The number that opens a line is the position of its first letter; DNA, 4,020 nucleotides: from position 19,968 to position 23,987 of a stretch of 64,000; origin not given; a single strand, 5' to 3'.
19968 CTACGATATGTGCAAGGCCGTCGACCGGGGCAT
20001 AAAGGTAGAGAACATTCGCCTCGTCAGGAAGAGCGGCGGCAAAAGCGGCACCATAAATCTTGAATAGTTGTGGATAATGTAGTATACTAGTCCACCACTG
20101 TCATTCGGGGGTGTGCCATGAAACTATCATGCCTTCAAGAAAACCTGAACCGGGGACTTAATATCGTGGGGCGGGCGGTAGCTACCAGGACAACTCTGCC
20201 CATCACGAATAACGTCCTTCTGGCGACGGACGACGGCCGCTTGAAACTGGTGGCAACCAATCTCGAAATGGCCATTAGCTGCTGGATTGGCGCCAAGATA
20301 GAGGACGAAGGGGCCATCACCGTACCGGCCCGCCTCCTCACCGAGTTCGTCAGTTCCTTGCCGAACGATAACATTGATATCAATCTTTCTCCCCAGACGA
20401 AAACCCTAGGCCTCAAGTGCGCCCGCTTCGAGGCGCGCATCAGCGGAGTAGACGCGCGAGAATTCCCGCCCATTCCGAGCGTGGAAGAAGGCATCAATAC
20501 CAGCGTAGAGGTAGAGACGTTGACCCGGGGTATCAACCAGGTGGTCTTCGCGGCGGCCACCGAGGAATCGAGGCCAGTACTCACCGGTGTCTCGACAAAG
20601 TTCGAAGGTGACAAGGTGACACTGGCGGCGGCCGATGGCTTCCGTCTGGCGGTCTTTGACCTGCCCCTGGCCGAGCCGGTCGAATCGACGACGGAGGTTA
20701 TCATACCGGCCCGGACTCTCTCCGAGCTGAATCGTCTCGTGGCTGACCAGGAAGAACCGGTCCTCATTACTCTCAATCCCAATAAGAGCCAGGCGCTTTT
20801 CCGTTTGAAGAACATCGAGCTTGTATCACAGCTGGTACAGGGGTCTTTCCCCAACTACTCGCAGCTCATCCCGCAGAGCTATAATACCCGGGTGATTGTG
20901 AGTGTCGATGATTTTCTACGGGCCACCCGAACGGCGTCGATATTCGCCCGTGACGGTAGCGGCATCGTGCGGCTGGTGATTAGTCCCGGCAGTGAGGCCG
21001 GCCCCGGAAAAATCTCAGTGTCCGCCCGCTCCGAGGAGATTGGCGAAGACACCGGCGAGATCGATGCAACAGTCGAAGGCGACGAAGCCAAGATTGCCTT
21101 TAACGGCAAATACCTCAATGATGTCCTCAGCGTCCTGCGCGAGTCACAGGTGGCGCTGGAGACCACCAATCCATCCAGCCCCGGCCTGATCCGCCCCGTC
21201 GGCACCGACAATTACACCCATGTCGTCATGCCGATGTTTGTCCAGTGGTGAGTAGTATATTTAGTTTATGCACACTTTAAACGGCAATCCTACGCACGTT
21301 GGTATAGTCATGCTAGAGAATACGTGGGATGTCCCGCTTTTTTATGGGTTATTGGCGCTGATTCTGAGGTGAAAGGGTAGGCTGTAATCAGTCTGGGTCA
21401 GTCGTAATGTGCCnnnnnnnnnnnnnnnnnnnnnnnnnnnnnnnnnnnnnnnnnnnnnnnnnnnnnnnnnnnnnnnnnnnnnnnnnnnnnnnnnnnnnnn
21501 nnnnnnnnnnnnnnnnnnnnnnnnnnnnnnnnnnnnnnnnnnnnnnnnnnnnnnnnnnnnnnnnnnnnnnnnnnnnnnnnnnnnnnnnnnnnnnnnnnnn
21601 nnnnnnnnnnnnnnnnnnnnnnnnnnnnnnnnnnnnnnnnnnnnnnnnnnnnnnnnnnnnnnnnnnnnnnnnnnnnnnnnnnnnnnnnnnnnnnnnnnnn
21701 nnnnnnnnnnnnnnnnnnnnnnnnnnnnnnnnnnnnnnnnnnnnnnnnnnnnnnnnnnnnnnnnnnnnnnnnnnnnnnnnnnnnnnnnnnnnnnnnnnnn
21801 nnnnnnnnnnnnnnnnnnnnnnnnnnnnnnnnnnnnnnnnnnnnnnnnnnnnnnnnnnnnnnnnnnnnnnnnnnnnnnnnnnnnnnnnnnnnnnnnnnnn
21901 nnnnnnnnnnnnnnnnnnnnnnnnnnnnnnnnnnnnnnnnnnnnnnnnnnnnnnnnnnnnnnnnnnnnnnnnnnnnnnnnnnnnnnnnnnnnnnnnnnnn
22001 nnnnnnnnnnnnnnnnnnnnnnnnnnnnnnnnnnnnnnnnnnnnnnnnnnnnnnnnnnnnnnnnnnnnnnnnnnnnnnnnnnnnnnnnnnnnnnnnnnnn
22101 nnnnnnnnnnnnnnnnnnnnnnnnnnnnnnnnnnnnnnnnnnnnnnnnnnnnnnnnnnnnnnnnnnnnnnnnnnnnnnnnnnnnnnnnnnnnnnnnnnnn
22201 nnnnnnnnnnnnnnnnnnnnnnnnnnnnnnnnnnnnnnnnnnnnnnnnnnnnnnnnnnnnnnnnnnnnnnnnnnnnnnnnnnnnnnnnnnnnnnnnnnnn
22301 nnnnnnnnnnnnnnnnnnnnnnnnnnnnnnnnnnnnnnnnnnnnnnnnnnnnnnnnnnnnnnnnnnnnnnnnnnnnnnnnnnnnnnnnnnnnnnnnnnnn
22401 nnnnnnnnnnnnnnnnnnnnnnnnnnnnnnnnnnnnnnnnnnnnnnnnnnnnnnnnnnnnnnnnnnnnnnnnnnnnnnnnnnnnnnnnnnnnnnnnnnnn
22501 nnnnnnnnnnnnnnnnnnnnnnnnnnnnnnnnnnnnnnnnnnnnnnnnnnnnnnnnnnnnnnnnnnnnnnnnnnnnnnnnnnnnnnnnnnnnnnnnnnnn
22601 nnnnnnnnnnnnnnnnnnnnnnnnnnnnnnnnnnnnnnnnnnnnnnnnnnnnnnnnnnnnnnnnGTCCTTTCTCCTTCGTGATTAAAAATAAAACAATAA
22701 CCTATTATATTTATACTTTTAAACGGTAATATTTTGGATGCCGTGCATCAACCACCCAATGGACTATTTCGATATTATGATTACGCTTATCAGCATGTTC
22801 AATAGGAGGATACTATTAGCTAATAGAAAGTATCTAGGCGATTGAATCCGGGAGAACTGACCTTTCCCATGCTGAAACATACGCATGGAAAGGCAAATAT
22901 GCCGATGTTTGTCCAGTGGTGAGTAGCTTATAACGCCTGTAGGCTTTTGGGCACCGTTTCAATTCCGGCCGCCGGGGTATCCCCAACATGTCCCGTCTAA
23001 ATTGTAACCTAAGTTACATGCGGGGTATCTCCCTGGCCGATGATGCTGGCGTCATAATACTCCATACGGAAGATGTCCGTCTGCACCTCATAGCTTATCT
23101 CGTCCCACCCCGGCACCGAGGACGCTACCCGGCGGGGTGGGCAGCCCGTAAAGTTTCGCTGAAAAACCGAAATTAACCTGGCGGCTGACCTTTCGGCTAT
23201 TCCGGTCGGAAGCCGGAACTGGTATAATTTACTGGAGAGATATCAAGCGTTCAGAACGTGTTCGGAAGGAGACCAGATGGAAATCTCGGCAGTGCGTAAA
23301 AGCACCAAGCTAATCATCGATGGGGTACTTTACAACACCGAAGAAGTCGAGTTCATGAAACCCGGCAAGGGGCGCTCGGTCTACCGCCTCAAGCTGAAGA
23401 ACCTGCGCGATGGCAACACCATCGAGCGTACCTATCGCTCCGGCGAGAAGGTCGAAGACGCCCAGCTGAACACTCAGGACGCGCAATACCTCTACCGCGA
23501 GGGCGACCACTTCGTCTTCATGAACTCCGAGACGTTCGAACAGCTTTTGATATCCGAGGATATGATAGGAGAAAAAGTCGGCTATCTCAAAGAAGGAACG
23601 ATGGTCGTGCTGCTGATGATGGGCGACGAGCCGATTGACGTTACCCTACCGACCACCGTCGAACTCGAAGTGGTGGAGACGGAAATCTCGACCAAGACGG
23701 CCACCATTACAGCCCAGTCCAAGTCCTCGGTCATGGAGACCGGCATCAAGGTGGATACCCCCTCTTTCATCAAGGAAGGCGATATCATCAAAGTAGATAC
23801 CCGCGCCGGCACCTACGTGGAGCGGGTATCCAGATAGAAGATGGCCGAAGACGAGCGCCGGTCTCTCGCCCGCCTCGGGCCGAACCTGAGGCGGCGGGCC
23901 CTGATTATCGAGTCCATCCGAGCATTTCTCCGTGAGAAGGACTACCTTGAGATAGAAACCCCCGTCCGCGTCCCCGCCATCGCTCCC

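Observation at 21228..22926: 1.67-kb insertion into the 3' end of dnaN, bounded by an exact 28-bp direct repeat that regenerates the gene end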

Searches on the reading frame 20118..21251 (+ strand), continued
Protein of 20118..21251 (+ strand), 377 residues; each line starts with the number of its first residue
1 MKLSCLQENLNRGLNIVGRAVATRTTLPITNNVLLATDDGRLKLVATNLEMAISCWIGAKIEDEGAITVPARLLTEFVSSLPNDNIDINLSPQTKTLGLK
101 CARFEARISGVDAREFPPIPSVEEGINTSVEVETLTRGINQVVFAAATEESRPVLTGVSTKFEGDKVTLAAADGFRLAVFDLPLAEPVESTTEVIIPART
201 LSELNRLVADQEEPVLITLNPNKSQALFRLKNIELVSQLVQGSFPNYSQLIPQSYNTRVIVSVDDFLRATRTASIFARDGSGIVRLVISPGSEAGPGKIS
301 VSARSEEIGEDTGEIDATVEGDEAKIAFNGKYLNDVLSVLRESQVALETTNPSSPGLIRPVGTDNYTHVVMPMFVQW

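Call 54: find_homologous_proteins(query=L055:5198-6859:-, max_evalue=1e-30)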
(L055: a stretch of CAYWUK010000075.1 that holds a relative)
Query L055:5198-6859:- (553 aa): 907 proteins with E <= 1e-30 among 8000 candidates; the best 120 are listed.
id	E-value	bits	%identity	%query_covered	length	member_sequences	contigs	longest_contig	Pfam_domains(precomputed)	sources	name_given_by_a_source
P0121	0.0e+0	1055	91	92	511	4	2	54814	PF07508.20,PF00239.27,PF13408.13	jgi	-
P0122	0.0e+0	1045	89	93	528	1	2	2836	PF07508.20,PF00239.27,PF13408.13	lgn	-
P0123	0.0e+0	1038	89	92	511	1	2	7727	PF07508.20,PF00239.27,PF13408.13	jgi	-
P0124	0.0e+0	1036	88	92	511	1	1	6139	PF07508.20,PF00239.27,PF13408.13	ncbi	ncbi:recombinase family protein [Chloroflexota bacterium]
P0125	0.0e+0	1034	88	92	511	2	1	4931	PF07508.20,PF00239.27,PF13408.13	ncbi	-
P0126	0.0e+0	1034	89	92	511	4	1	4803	PF07508.20,PF00239.27,PF13408.13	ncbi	-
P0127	0.0e+0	1028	88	92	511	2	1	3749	PF07508.20,PF00239.27,PF13408.13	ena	-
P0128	0.0e+0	1028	88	92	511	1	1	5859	PF07508.20,PF00239.27,PF13408.13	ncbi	-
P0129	0.0e+0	1027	87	92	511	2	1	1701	PF07508.20,PF00239.27,PF13408.13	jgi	-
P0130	0.0e+0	1026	87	92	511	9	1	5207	PF07508.20,PF00239.27,PF13408.13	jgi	-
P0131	0.0e+0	1026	88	92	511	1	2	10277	PF07508.20,PF00239.27,PF13408.13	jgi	-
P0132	0.0e+0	1023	88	92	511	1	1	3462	PF07508.20,PF00239.27,PF13408.13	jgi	-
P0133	0.0e+0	1020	87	92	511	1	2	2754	PF07508.20,PF00239.27,PF13408.13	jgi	jgi:site-specific DNA recombinase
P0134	0.0e+0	1015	86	92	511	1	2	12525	PF07508.20,PF00239.27,PF13408.13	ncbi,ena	-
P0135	2.9e-297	1005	87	92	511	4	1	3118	PF07508.20,PF00239.27,PF13408.13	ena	-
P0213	1.5e-251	854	73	90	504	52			PF07508.20,PF00239.27,PF13408.13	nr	nr:recombinase family protein [Dehalococcoides mccartyi]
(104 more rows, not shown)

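Call 55: find_encoding_contigs(protein=P0213, flank=8000, max_places=6)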
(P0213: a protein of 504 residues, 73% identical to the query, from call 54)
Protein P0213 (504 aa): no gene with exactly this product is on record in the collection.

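Call 56: list_cluster_members(proteins=[P0213])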
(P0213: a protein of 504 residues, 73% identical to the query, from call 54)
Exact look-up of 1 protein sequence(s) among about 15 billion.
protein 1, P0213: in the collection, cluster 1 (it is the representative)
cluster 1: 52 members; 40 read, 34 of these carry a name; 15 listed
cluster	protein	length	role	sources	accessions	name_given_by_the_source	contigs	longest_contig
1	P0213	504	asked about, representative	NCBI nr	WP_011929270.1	recombinase family protein [Dehalococcoides mccartyi]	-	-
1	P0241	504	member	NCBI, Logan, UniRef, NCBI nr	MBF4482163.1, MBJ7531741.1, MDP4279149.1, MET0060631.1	MAG: recombinase family protein [Dehalococcoides mccartyi] | recombinase family protein n=1 Tax=Dehalococcoides TaxID=61434 RepID=UPI0019DF8739 | recombinase family protein [Dehalococcoides mccartyi]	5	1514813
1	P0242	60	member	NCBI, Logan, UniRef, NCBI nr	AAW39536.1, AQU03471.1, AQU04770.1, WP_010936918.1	hypothetical protein B1774_05135 [Dehalococcoides mccartyi] | Uncharacterized protein n=1 Tax=Dehalococcoides mccartyi (strain ATCC BAA-2266 / KCTC ... | hypothetical protein [Dehalococcoides mccartyi]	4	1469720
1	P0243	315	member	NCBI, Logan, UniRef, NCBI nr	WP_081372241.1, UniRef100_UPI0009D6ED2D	recombinase family protein [Dehalococcoides mccartyi] | recombinase family protein n=1 Tax=Dehalococcoides mccartyi TaxID=61435 ...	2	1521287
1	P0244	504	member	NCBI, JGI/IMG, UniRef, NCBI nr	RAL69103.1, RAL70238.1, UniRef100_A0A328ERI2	hypothetical protein C1G86_1112 [Dehalococcoides mccartyi] | Site-specific recombinases, DNA invertase Pin homologs | Recombinase family protein n=1 Tax=Dehalococcoides mccartyi TaxID=61435 ...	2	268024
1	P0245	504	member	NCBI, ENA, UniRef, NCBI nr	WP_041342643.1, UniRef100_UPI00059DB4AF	recombinase family protein [Dehalococcoides mccartyi] | recombinase family protein n=1 Tax=Dehalococcoides mccartyi TaxID=61435 ...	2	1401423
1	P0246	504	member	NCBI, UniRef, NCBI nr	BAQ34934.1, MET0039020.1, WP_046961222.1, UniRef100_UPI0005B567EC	recombinase family protein [Dehalococcoides sp. UCH007] | recombinase family protein n=1 Tax=Dehalococcoides sp. UCH007 TaxID=1522671 ...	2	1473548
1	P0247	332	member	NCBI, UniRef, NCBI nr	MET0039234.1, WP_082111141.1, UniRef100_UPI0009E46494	recombinase family protein [Dehalococcoides sp. UCH007] | recombinase family protein n=1 Tax=Dehalococcoides sp. UCH007 TaxID=1522671 ...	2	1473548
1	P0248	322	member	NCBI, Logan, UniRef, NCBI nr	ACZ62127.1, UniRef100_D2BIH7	resolvase-like protein [Dehalococcoides mccartyi VS] | Resolvase-like protein n=1 Tax=Dehalococcoides mccartyi (strain VS) TaxID=311424 ...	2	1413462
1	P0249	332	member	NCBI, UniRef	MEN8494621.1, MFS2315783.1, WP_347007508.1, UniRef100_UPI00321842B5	recombinase family protein [Dehalococcoides sp. THU3] | recombinase family protein n=1 Tax=Dehalococcoides TaxID=61434 RepID=UPI00321842B5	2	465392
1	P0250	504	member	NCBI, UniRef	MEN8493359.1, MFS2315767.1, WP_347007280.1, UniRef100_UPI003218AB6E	recombinase family protein [Dehalococcoides sp. THU3] | recombinase family protein n=1 Tax=Dehalococcoides TaxID=61434 RepID=UPI003218AB6E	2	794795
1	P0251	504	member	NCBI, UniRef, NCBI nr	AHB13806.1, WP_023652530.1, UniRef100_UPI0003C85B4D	recombinase family protein [Dehalococcoides mccartyi] | recombinase family protein n=1 Tax=Dehalococcoides mccartyi TaxID=61435 ...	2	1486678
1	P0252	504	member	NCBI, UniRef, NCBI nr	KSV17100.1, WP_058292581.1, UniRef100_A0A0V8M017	hypothetical protein DA01_06630 [Dehalococcoides mccartyi] | Recombinase family protein n=1 Tax=Dehalococcoides mccartyi TaxID=61435 ... | recombinase family protein [Dehalococcoides mccartyi]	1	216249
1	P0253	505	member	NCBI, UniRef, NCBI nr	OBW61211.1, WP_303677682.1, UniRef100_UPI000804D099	MAG: hypothetical protein A9183_03660 [Dehalococcoides mccartyi] | recombinase family protein n=1 Tax=Dehalococcoides mccartyi TaxID=61435 ... | recombinase family protein [Dehalococcoides mccartyi]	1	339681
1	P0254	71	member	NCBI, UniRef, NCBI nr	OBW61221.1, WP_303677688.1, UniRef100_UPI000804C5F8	MAG: hypothetical protein A9183_03715 [Dehalococcoides mccartyi] | hypothetical protein n=1 Tax=Dehalococcoides mccartyi TaxID=61435 RepID=UPI000804C5F8 | hypothetical protein [Dehalococcoides mccartyi]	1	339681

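Call 57: find_encoding_contigs(protein=P0241, flank=8000, max_places=4)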
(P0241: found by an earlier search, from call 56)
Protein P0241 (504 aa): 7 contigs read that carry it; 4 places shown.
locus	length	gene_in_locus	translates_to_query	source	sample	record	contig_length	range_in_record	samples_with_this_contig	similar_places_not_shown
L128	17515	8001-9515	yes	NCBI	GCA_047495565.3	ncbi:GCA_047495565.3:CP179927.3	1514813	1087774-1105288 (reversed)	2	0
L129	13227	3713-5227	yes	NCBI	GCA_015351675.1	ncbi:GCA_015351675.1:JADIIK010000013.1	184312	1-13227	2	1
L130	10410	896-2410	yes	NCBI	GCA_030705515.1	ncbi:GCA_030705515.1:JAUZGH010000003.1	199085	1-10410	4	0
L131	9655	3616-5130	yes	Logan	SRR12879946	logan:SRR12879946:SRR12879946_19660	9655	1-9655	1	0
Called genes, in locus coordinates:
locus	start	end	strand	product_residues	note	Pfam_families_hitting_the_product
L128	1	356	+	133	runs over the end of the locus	-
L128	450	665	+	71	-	-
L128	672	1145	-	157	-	-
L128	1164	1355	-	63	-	-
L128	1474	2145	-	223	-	PF00072:Response_reg, PF00486:Trans_reg_C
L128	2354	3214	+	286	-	-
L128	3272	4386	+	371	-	PF01527:HTH_Tnp_1, PF13276:HTH_21, PF00665:rve, PF13683:rve_3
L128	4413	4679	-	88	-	PF12643:MazG-like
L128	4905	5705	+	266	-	-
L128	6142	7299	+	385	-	-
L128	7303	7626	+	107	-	-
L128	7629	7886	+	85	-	PF05016:ParE_toxin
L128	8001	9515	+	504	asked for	PF00239:Resolvase, PF07508:Recombinase, PF13408:Zn_ribbon_recom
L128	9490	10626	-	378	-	PF00712:DNA_pol3_beta, PF02767:DNA_pol3_beta_2, PF02768:DNA_pol3_beta_3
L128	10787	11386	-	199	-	PF01725:Ham1p_like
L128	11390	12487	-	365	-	PF01950:FBPase_3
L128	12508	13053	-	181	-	PF02572:CobA_CobO_BtuR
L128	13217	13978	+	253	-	PF10370:Rv2993c-like_N, PF01557:FAA_hydrolase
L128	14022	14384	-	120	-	-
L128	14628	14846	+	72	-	-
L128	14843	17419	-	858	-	PF01624:MutS_I, PF05188:MutS_II, PF05192:MutS_III, PF05190:MutS_IV, PF00488:MutS_V, PF27441:MutS_C (weak)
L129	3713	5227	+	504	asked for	PF00239:Resolvase, PF07508:Recombinase, PF13408:Zn_ribbon_recom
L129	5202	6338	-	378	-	PF00712:DNA_pol3_beta, PF02767:DNA_pol3_beta_2, PF02768:DNA_pol3_beta_3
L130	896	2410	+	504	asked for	PF00239:Resolvase, PF07508:Recombinase, PF13408:Zn_ribbon_recom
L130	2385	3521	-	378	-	PF00712:DNA_pol3_beta, PF02767:DNA_pol3_beta_2, PF02768:DNA_pol3_beta_3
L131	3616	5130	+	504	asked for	PF00239:Resolvase, PF07508:Recombinase, PF13408:Zn_ribbon_recom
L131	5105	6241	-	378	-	PF00712:DNA_pol3_beta, PF02767:DNA_pol3_beta_2, PF02768:DNA_pol3_beta_3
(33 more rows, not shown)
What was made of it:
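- On Dehalococcoides ssrA-GI: In D. mccartyi the neighbours are ParE-toxin and unknown genes (call 57).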

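Call 62: search_solved_structures(query=L055:5198-6859:-, max_evalue=1e-10)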
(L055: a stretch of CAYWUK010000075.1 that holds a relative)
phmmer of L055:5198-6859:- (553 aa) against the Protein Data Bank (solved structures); distinct sequences matched with E-value up to 1e-10: 3.
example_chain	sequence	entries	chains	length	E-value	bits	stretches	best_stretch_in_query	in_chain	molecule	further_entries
9dxh_A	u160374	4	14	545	5.1e-19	71.7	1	120-356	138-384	Resolvase homolog YokA | Site-specific recombinase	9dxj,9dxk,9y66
9dxd_A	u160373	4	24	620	7.9e-19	71.1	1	121-356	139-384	Resolvase homolog YokA,SPbeta prophage-derived uncharacterized protein YotN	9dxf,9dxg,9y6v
3bvp_A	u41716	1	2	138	3.3e-13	52.5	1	2-119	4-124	TP901-1 Integrase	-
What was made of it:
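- Closest known: Phage and prophage-like LSR integrations into genes. Same: Same enzyme family (best PDB matches are SPbeta YokA and TP901-1 Int, call 62) and short att sites.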

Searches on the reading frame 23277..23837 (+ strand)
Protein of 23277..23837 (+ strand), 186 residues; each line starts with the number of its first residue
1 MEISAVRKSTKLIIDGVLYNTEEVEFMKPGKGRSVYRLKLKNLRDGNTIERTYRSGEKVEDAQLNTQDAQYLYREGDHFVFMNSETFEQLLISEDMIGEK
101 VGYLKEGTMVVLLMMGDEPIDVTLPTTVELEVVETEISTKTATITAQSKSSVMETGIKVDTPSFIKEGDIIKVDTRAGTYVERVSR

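Call 39: find_encoding_contigs(protein=window:23277-23837:+, flank=5000, max_places=8)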
Protein window:23277-23837:+ (186 aa): 2 contigs read that carry it; 1 place shown.
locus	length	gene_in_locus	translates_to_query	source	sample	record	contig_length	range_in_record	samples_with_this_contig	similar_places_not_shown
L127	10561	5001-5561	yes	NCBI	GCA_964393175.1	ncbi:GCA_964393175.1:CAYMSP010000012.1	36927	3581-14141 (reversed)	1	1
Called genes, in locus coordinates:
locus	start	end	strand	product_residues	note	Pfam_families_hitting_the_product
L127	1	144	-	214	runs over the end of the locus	PF00753:Lactamase_B, PF19583:ODP (faint), PF12706:Lactamase_B_2 (weak)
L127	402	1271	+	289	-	PF04055:Radical_SAM, PF06463:Mob_synth_C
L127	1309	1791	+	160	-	PF01967:MoaC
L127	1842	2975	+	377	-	PF00712:DNA_pol3_beta, PF02767:DNA_pol3_beta_2, PF02768:DNA_pol3_beta_3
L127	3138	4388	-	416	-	PF01839:FG-GAP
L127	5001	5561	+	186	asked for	PF08207:EFP_N, PF01132:EFP, PF09285:Elong-fact-P_C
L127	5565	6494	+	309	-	PF00152:tRNA-synt_2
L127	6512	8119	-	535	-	PF07994:NAD_binding_5, PF01658:Inos-1-P_synth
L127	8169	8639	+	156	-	PF00582:Usp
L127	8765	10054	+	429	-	PF01595:CNNM, PF00571:CBS (weak), PF03471:CorC_HlyC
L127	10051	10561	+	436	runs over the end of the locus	PF01595:CNNM, PF00571:CBS (weak), PF03471:CorC_HlyC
